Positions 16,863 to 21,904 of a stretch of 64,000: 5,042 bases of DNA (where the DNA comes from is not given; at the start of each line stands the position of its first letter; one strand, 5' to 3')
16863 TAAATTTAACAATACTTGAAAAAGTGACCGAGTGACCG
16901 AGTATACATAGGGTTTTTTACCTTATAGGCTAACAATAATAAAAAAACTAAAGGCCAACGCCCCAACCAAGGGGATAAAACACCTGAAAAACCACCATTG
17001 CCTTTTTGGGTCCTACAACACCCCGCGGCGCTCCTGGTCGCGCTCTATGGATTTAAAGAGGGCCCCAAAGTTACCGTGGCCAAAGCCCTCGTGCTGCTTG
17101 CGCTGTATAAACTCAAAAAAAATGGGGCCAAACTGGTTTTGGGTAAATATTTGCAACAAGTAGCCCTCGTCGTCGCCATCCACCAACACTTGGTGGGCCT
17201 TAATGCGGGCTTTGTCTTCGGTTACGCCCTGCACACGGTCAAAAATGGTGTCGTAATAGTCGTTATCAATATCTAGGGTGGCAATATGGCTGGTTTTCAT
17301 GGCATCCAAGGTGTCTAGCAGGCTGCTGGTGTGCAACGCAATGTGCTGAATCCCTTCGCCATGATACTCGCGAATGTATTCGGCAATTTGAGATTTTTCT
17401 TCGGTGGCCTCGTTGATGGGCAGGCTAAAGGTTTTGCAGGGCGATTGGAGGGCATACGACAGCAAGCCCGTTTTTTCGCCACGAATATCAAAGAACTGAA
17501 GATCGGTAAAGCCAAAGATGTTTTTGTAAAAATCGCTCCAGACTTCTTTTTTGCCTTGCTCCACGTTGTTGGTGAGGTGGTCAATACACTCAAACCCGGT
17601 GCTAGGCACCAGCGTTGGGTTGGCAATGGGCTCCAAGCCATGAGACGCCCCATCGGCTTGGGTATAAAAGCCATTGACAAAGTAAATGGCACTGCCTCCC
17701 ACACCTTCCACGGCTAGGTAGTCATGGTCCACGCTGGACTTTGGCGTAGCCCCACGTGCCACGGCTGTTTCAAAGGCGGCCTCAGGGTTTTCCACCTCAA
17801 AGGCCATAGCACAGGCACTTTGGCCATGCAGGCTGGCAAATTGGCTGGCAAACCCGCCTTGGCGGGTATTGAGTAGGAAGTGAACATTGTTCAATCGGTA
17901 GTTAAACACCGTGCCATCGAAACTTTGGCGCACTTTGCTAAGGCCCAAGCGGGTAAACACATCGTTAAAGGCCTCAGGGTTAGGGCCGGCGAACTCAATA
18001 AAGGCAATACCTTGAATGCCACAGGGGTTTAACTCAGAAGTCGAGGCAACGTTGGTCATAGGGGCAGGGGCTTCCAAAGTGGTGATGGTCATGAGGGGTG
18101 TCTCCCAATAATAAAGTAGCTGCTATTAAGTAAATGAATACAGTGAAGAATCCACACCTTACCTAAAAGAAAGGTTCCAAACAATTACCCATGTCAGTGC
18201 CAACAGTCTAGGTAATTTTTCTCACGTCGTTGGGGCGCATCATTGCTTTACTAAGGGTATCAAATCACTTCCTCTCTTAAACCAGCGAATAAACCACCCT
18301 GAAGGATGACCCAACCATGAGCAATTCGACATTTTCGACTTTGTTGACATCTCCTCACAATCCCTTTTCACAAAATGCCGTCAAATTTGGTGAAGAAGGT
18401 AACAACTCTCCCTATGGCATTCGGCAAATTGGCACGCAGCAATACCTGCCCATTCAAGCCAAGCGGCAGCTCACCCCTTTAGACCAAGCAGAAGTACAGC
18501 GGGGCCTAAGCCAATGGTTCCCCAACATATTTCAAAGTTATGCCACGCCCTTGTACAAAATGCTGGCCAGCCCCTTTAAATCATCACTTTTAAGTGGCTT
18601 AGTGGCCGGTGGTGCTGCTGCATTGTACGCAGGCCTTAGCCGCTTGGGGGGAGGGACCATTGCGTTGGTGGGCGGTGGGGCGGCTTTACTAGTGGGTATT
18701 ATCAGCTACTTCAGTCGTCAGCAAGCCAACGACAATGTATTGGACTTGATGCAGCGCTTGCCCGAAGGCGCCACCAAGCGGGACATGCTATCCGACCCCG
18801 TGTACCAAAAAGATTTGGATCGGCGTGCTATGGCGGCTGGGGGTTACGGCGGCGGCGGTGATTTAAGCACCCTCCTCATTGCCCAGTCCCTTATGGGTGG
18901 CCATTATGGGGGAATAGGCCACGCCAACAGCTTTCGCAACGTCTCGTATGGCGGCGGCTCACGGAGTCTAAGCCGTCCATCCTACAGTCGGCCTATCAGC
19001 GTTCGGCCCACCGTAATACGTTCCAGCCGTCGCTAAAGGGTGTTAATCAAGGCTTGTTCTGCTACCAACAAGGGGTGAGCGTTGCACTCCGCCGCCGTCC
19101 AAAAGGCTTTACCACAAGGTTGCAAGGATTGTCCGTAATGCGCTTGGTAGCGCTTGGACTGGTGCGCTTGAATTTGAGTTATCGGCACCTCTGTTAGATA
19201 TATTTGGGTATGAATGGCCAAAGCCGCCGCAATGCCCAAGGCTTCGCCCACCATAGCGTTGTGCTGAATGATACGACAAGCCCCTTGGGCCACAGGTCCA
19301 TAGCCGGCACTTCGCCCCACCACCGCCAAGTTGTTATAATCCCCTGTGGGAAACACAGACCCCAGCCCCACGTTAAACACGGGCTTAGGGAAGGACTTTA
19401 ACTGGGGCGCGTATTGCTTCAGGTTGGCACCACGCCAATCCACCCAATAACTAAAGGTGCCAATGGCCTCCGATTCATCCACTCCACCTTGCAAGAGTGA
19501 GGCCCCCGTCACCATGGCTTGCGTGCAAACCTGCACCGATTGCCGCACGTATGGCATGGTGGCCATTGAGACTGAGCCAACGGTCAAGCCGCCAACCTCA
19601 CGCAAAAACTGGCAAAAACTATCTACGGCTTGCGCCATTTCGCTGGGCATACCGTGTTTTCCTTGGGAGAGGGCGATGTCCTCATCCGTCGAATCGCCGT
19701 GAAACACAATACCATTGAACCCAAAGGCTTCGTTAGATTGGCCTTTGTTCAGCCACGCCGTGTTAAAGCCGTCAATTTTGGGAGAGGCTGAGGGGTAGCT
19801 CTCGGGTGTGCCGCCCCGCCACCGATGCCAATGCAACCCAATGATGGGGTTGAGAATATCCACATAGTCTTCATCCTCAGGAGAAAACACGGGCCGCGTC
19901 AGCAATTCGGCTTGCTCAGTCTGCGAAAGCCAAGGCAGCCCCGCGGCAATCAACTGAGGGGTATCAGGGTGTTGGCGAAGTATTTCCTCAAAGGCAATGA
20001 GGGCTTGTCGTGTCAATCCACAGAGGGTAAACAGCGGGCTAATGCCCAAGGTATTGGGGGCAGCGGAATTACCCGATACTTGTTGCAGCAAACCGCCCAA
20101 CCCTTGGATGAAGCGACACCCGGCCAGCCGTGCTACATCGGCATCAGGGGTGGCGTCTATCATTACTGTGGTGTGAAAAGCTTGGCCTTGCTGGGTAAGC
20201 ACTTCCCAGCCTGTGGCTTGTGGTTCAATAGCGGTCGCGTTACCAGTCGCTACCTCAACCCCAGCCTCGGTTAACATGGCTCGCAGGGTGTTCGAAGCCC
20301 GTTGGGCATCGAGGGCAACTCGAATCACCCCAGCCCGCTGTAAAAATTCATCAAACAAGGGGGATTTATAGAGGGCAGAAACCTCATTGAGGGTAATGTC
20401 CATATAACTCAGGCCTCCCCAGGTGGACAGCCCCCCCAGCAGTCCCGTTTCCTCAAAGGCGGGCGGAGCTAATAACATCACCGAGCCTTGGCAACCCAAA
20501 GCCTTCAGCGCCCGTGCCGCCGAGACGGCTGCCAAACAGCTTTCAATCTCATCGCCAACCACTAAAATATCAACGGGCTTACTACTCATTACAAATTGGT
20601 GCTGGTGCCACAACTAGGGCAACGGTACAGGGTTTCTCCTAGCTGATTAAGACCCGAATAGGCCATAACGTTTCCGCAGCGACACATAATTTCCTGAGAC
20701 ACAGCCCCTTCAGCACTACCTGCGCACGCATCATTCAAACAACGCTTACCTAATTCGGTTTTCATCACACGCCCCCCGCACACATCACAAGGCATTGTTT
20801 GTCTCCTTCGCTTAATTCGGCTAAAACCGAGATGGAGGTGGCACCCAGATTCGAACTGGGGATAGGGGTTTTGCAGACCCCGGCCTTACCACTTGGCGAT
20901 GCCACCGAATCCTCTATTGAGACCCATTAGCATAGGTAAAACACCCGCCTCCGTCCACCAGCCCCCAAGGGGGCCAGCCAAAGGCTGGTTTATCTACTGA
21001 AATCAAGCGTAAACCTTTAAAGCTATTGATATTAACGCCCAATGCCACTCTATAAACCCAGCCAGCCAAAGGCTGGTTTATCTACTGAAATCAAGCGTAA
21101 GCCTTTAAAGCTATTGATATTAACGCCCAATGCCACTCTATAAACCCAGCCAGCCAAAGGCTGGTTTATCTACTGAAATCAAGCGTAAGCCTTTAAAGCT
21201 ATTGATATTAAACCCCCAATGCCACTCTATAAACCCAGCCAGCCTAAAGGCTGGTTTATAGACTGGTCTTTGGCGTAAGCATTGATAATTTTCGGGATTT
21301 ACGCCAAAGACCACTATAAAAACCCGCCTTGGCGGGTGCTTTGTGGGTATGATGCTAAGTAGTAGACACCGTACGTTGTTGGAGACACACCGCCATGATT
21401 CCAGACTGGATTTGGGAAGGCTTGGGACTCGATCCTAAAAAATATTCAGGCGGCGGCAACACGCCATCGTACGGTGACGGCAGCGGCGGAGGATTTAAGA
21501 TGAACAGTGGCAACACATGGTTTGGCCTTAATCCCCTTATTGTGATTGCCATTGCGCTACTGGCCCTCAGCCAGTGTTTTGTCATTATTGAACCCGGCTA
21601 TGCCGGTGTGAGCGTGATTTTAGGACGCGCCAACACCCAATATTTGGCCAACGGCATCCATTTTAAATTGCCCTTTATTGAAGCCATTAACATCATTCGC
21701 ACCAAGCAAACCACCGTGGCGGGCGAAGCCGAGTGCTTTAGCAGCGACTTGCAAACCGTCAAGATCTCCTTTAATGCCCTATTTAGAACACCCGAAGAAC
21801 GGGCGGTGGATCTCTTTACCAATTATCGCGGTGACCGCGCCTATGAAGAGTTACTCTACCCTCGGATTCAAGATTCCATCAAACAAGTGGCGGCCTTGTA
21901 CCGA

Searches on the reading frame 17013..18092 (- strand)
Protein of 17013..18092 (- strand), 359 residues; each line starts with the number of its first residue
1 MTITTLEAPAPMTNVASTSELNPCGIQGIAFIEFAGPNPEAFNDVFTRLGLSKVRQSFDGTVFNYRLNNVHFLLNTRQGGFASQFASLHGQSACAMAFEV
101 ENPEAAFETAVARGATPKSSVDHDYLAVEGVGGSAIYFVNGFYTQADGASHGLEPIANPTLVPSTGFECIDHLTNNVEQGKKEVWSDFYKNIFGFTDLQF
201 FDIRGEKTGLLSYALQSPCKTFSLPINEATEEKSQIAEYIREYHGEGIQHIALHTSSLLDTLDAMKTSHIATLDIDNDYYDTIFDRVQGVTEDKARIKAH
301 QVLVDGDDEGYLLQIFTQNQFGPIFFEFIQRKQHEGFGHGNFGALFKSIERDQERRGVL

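Call 13: search_protein_families(library=pfam, proteins=[window:17013-18092:-])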
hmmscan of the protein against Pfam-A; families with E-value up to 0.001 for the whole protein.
window:17013-18092:- (359 aa): 3 families
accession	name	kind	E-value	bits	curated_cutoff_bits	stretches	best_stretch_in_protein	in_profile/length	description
PF14696.12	Glyoxalase_5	-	5.5e-27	95.1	27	1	22-143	3-128/139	Hydroxyphenylpyruvate dioxygenase, HPPD, N-terminal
PF00903.31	Glyoxalase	-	1.9e-06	28.7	20.6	1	185-275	15-98/121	Glyoxalase/Bleomycin resistance protein/Dioxygenase superfamily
PF13669.12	Glyoxalase_4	-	0.00026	21.7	27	0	187-268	15-89/109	Glyoxalase/Bleomycin resistance protein/Dioxygenase superfamily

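Call 15: find_encoding_contigs(protein=window:17013-18092:-, flank=8000, max_places=10)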
Protein window:17013-18092:- (359 aa): no gene with exactly this product is on record in the collection.

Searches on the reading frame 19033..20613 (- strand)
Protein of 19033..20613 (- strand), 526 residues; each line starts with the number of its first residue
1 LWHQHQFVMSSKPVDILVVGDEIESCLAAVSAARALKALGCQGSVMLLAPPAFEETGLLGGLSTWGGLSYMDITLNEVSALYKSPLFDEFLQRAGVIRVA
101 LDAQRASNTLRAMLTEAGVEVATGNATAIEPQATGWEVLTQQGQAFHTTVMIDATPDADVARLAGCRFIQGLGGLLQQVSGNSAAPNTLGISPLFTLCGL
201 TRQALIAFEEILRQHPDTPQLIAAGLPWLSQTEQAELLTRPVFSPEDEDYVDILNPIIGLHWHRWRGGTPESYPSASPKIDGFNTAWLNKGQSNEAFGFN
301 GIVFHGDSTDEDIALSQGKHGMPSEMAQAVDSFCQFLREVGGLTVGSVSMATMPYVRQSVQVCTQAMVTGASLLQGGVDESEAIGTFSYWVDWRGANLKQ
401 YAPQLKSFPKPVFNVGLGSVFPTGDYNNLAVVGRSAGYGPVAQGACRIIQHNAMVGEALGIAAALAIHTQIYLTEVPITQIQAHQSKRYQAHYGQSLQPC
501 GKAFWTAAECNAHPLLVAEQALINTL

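Call 13: search_protein_families(library=pfam, proteins=[window:19033-20613:-])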
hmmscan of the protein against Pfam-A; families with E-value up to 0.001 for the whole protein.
window:19033-20613:- (526 aa): 1 family
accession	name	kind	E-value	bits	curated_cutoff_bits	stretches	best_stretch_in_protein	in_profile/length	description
PF12831.13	FAD_oxidored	-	3e-35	122.8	27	1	15-483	1-414/416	FAD dependent oxidoreductase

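Call 29: find_related_loci(query=window:19033-20613:-, collection=metagenome_contigs, flank=10000)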
Query window:19033-20613:- (526 aa) in metagenome_contigs; peptide patterns used: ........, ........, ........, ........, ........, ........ (x = any residue, [..] = any of these).
80 stretches matched a pattern, but none encodes a relative of the query by tblastn (E <= 1e-3).

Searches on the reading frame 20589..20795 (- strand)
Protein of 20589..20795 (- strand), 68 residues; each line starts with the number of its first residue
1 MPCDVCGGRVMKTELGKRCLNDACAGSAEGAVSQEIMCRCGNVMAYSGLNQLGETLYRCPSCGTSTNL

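Call 13: search_protein_families(library=pfam, proteins=[window:20589-20795:-])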
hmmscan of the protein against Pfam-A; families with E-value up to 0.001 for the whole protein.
window:20589-20795:- (68 aa): 0 families

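Call 42: find_homologous_proteins(query=window:20589-20795:-, max_evalue=0.00001)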
Query window:20589-20795:- (68 aa): 3 proteins with E <= 0.00001 among 3 candidates.
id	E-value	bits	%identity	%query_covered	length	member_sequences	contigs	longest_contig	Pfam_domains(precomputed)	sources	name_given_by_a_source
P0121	2.2e-33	131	90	100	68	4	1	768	-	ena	-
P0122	1.9e-31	125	84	100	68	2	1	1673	-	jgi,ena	jgi:hypothetical protein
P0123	2.8e-27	111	75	100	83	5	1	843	-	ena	-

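Call 44: find_encoding_contigs(protein=P0121, flank=3000, max_places=5)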
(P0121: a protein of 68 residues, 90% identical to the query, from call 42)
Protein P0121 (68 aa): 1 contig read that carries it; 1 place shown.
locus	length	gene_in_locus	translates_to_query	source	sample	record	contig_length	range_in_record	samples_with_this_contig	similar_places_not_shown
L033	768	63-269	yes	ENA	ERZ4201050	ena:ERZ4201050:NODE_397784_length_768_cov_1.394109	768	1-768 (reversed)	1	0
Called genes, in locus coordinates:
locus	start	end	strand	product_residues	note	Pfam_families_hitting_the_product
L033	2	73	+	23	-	?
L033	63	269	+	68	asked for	-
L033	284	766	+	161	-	?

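Call 45: find_encoding_contigs(protein=P0122, flank=3000, max_places=5)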
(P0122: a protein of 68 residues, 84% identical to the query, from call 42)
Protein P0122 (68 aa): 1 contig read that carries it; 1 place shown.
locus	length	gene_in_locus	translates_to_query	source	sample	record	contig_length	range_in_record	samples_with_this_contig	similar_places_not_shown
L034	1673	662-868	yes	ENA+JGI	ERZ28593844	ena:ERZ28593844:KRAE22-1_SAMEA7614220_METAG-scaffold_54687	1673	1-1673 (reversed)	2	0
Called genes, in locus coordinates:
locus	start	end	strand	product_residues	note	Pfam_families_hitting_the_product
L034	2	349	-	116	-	?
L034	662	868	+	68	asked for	-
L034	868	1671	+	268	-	?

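Call 46: find_encoding_contigs(protein=P0123, flank=3000, max_places=5)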
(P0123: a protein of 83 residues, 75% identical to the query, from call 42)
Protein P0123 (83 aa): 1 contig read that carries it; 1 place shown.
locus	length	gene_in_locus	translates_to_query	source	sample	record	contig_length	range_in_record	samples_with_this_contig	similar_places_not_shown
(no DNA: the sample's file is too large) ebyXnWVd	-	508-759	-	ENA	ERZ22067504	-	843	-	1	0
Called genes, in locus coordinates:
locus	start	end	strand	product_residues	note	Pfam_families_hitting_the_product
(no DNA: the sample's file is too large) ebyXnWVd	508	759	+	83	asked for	-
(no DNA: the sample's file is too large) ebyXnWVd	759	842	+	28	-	?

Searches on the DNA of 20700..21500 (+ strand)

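Call 6: search_rna_families(source=window, start=20700, end=21500, threshold=evalue, max_evalue=10)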
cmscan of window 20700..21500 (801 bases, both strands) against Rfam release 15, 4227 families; matches with E-value up to 10: 10.
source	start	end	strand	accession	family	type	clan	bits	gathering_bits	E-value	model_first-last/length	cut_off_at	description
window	20836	20906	-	RF00005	tRNA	Gene; tRNA;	CL00001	59.5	29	3.1e-12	1-71/71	no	tRNA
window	21255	21320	-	RF04077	mir-1245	Gene; miRNA;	-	30.6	79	0.0009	1-69/69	no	mir-1245 microRNA precursor family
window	21232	21342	+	RF02144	rsmX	Gene;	CL00106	23.8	56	0.033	1-114/114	no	rsmX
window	21203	21327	-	RF01239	snR49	Gene; snRNA; snoRNA; HACA-box;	CL00038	23.2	45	0.038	1-170/170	no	Small nucleolar RNA snR49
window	21246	21331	-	RF03342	mir-1467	Gene; miRNA;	-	22.7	90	0.11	1-93/93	no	mir-1467 microRNA precursor family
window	21221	21344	+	RF00106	RNAI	Gene; antisense;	-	20.6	47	0.26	1-102/102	no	RNAI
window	21262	21317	+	RF03463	mir-3036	Gene; miRNA;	-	17.1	70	6.5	1-58/58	no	mir-3036 microRNA precursor family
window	21268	21345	+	RF01772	rnk_pseudo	Cis-reg; leader;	-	15.9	55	7.2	1-108/108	no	Pseudomonas rnk leader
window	21271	21319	-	RF00039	DicF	Gene; antisense;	-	15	48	2.3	1-52/52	no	DicF RNA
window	21320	21358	-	RF00624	P9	Gene;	-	13.3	43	5.8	33-73/74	no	Pseudomonas sRNA P9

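Call 64: search_dna_similar(query=window:20960-21345:+, collection=phages, mode=distant, max_evalue=0.01, max_rows=5)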
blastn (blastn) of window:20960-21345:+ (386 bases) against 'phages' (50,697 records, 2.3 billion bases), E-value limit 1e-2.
No match.

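Call 65: search_dna_similar(query=window:20960-21345:+, collection=plasmids, mode=distant, max_evalue=0.01, max_rows=5)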
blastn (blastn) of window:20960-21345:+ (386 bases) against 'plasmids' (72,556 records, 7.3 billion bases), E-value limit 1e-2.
No match.

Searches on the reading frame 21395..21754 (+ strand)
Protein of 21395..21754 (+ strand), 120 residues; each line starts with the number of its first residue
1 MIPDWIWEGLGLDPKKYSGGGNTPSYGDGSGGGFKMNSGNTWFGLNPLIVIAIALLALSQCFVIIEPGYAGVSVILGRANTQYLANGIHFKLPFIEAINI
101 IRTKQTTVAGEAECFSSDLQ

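Call 71: find_homologous_proteins(query=window:21395-21754:+, max_evalue=1e-25)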
Query window:21395-21754:+: 2 candidates shared short words with the query, none scored E <= 1e-25.
